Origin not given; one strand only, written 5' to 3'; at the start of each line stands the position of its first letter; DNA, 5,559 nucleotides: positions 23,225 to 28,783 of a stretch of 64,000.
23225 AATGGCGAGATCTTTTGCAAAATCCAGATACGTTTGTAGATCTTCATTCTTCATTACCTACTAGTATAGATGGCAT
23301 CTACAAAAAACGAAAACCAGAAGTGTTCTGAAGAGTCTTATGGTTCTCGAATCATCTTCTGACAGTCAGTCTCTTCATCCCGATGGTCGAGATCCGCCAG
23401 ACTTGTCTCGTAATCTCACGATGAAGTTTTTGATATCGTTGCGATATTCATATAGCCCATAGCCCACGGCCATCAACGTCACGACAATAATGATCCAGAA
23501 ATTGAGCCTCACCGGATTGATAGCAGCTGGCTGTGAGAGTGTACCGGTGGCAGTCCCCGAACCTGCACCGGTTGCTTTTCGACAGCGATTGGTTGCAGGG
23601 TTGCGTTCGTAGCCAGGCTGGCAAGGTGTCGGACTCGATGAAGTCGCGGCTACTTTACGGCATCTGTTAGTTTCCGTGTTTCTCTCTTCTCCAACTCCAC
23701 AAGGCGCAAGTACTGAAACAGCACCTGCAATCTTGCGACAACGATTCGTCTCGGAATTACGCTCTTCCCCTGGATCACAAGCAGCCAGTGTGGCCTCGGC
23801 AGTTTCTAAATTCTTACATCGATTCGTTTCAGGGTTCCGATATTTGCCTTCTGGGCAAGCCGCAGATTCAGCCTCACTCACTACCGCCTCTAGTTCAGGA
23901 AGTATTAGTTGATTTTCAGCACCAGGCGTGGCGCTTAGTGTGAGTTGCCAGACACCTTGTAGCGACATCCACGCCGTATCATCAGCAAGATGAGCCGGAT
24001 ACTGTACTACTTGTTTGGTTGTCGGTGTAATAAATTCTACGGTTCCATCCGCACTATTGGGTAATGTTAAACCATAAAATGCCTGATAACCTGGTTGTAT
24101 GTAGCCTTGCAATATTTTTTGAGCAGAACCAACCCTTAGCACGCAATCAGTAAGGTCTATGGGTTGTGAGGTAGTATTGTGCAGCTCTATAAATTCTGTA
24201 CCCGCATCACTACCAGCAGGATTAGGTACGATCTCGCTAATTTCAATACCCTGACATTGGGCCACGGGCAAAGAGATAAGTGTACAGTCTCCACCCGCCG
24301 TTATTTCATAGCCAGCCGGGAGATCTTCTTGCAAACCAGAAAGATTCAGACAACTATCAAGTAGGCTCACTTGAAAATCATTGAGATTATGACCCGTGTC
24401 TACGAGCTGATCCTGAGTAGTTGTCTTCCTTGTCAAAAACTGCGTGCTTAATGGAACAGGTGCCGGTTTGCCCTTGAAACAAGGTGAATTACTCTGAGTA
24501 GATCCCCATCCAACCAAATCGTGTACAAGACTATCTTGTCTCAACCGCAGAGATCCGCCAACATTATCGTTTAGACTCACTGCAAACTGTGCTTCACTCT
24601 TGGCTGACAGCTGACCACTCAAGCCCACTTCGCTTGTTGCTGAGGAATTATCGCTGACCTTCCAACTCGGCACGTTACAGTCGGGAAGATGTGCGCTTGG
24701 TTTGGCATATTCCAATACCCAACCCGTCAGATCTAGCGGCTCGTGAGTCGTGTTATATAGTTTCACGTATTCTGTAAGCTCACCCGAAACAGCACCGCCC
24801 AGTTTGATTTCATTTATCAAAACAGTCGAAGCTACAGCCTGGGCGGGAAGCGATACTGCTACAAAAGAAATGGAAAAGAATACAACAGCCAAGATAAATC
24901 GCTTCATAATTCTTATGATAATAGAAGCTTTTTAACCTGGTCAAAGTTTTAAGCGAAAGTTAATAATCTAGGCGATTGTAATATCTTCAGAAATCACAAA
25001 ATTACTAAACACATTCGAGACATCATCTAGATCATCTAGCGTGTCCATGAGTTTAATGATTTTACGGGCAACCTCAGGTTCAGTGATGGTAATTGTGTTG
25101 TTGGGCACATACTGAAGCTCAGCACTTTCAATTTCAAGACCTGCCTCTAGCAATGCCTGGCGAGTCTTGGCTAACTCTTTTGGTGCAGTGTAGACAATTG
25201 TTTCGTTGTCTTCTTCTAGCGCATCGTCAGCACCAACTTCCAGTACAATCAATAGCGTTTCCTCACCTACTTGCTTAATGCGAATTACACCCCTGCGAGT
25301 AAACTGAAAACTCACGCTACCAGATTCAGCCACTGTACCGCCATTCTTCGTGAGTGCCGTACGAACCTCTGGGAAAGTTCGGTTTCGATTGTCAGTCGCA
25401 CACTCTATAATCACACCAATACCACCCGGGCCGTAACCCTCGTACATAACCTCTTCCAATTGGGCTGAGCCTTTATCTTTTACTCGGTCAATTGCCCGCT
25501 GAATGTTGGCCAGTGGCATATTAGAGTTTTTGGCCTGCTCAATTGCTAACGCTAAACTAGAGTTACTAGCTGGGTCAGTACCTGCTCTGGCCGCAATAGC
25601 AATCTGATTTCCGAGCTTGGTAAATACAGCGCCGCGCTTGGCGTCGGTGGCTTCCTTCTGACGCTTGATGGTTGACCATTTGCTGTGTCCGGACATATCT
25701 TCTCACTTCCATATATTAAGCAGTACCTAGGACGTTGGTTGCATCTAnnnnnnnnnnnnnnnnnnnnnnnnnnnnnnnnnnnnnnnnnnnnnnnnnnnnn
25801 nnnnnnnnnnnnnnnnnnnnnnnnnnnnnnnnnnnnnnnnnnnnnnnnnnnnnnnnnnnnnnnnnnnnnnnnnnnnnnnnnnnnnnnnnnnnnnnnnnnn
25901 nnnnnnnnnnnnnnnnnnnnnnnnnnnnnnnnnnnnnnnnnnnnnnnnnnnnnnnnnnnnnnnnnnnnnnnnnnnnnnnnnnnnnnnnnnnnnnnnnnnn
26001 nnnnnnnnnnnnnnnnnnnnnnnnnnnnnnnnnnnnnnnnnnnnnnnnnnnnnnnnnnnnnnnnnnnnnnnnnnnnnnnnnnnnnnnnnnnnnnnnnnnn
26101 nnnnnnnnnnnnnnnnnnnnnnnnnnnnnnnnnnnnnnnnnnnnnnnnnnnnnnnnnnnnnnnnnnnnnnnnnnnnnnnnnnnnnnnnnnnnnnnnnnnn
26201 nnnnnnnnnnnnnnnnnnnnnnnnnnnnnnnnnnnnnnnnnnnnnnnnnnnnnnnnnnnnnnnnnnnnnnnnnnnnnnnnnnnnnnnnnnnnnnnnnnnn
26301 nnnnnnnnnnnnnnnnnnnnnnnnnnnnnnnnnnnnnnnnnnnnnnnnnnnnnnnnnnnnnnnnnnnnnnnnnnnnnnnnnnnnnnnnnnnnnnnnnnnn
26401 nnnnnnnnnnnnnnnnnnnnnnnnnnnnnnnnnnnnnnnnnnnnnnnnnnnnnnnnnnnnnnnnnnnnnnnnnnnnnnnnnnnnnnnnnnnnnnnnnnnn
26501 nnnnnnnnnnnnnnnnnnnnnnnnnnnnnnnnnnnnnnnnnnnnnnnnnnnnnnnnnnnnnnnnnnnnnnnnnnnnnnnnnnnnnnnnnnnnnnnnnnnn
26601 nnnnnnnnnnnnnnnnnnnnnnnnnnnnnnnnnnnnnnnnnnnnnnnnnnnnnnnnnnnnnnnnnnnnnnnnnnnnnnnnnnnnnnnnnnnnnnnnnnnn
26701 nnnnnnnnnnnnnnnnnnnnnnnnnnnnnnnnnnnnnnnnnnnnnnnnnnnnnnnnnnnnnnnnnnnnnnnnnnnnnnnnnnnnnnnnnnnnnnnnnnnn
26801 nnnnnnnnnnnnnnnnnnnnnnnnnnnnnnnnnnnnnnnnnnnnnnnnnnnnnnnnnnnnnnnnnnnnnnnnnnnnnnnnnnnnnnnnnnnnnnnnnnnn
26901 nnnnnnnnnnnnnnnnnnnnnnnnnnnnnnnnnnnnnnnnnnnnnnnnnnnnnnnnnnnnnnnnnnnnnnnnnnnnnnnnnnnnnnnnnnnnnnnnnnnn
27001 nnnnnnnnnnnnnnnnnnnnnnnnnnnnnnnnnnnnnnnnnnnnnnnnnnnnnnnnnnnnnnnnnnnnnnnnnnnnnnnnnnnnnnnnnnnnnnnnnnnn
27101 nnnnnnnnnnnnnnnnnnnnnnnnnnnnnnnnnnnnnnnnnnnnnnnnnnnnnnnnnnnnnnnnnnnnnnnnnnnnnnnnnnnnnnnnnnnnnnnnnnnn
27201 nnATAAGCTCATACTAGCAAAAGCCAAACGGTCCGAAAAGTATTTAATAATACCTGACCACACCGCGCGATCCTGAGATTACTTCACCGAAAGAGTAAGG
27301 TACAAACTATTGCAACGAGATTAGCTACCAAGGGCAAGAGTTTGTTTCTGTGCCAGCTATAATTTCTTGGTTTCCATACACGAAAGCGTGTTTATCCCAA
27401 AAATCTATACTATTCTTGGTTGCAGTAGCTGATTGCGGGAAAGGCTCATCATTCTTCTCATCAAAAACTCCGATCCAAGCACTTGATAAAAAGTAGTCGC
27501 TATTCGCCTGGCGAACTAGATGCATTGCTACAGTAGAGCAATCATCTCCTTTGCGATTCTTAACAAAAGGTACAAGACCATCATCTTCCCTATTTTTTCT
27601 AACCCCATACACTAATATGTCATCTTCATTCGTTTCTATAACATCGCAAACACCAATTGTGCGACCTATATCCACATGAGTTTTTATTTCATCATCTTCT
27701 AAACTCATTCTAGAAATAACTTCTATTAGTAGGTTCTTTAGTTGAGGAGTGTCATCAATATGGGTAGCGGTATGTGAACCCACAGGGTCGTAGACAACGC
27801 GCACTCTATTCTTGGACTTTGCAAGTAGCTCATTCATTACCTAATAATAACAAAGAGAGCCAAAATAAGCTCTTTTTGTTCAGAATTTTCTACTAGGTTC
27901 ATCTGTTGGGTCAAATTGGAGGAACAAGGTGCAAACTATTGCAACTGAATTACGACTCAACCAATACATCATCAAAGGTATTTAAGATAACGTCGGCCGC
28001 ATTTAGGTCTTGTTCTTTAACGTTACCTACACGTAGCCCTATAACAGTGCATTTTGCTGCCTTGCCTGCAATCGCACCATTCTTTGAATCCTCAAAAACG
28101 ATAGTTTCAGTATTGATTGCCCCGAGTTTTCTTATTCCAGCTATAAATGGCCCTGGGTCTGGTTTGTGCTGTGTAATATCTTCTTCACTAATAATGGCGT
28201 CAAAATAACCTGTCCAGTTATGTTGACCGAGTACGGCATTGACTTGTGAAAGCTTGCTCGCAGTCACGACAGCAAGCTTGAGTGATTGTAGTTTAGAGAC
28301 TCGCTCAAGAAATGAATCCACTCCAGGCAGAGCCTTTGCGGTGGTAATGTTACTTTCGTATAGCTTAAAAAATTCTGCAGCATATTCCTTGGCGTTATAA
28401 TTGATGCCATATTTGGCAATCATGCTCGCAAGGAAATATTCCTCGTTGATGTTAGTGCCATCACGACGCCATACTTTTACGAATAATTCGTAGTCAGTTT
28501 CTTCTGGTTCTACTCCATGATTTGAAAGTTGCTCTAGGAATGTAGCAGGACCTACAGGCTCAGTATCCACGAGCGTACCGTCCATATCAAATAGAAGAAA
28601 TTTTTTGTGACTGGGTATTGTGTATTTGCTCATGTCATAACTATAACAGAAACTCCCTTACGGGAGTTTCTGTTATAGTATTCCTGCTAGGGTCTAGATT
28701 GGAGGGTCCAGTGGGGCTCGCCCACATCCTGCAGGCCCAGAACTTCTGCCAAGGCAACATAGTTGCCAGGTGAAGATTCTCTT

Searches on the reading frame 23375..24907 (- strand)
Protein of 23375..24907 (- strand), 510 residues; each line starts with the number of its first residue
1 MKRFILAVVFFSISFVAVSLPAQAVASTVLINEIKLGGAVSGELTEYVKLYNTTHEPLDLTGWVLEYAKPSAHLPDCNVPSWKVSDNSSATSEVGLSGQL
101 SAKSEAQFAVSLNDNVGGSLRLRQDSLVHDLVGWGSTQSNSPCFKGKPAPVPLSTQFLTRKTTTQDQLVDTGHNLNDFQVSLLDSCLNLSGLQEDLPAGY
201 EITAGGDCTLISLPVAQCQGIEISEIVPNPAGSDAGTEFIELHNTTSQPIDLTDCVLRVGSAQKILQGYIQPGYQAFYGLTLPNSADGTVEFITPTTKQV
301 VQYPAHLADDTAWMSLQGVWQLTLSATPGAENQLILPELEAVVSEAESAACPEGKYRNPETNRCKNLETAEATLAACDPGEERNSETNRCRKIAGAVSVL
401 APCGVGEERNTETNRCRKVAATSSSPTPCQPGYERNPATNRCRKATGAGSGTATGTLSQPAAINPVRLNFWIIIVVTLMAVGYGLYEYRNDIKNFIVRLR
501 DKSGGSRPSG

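Call 84: search_protein_families(library=pfam, proteins=[window:23375-24907:-], max_evalue=0.00001)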
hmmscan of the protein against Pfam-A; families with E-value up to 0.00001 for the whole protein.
window:23375-24907:- (510 aa): 1 family
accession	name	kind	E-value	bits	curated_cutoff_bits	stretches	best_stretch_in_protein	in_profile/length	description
PF00932.25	LTD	-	1.1e-19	71.2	34.3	2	24-71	3-54/109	Lamin Tail Domain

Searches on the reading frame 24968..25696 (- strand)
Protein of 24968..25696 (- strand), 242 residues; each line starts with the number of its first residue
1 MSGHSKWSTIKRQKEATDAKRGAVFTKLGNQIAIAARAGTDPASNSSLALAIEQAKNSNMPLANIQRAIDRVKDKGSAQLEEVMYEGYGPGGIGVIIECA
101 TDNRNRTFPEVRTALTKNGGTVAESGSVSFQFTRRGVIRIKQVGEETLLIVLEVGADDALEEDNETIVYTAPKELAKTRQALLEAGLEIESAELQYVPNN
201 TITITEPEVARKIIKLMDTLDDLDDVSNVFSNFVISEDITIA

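Call 84: search_protein_families(library=pfam, proteins=[window:24968-25696:-], max_evalue=0.00001)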
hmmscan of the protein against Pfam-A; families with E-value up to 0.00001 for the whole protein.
window:24968-25696:- (242 aa): 2 families
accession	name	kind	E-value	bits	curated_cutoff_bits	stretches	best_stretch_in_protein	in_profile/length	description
PF01709.26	Transcrip_reg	-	1.6e-53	181.2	27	1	80-233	1-160/160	TACO1/YebC second and third domain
PF20772.2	TACO1_YebC_N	-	7.4e-27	94.1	36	1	5-74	1-72/73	TACO1/YebC protein N-terminal domain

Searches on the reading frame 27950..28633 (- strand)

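Call 3: search_protein_families(library=pfam, proteins=[window:27950-28633:-], max_evalue=0.01)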
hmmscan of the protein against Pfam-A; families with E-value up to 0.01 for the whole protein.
window:27950-28633:- (227 aa): 4 families
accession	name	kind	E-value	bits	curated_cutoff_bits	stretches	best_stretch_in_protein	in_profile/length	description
PF13419.12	HAD_2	-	1.2e-29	104.1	23.8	1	13-199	1-177/178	Haloacid dehalogenase-like hydrolase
PF00702.32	Hydrolase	-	9.3e-22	78.8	26.4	1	13-193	4-190/191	haloacid dehalogenase-like hydrolase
PF12710.13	HAD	-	2.2e-05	25.4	27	1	14-164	2-150/189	haloacid dehalogenase-like hydrolase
PF03031.24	NIF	-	7.3e-05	22.9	21.8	1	103-186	41-120/160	NLI interacting factor-like phosphatase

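Call 4: search_protein_families(library=ncbifam, proteins=[window:27950-28633:-], max_evalue=0.01)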
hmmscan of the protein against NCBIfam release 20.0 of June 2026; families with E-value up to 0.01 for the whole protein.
window:27950-28633:- (227 aa): 32 families (the best 25 are shown)
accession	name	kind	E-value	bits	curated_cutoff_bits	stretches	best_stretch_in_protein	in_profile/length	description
NF009695.0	PRK13222.1-2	equivalog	8.4e-26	90.8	225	1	8-223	4-218/226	phosphoglycolate phosphatase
TIGR02009.1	PGMB-YQAB-SF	subfamily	6.9e-25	88.3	153.35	1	13-198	4-184/186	beta-phosphoglucomutase family hydrolase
TIGR01449.2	PGP_bact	equivalog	5.9e-21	75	180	1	14-223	2-209/213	phosphoglycolate phosphatase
NF009697.0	PRK13222.1-4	equivalog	9.6e-21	74.2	327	1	12-224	9-219/232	phosphoglycolate phosphatase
NF008087.0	PRK10826.1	equivalog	2e-20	73.3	191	1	13-217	10-209/222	hexitol phosphatase HxpB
NF053653.1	InDiPhoBT2121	equivalog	1.2e-19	70.8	245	1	11-221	2-209/216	inorganic diphosphatase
NF008610.0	PRK11587.1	equivalog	5.4e-19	68.4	282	1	11-226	4-206/219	sugar phosphatase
TIGR01990.1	bPGM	equivalog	7.3e-19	68.5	189.4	1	13-200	4-186/187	beta-phosphoglucomutase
NF008000.0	PRK10725.1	equivalog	1.4e-18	67.7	215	1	12-201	7-186/188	fructose-1-phosphate/6-phosphogluconate phosphatase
TIGR02253.1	CTE7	subfamily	1.6e-17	64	169.75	1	12-221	4-218/221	TIGR02253 family HAD-type hydrolase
NF009804.0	PRK13288.1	equivalog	2.2e-17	63.3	218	1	12-211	5-192/215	pyrophosphatase PpaX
NF009698.0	PRK13223.1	equivalog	5.6e-17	61.8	466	1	11-206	14-206/272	phosphoglycolate phosphatase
NF046057.1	bifunc_MtlD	equivalog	2.5e-15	56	800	1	14-201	11-192/683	bifunctional mannitol-1-phosphate dehydrogenase/phosphatase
NF009694.0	PRK13222.1-1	equivalog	7.5e-15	54.9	415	1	102-224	113-236/252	phosphoglycolate phosphatase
NF007854.0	PRK10563.1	equivalog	4.5e-13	49.4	211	1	11-198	5-183/221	6-phosphogluconate phosphatase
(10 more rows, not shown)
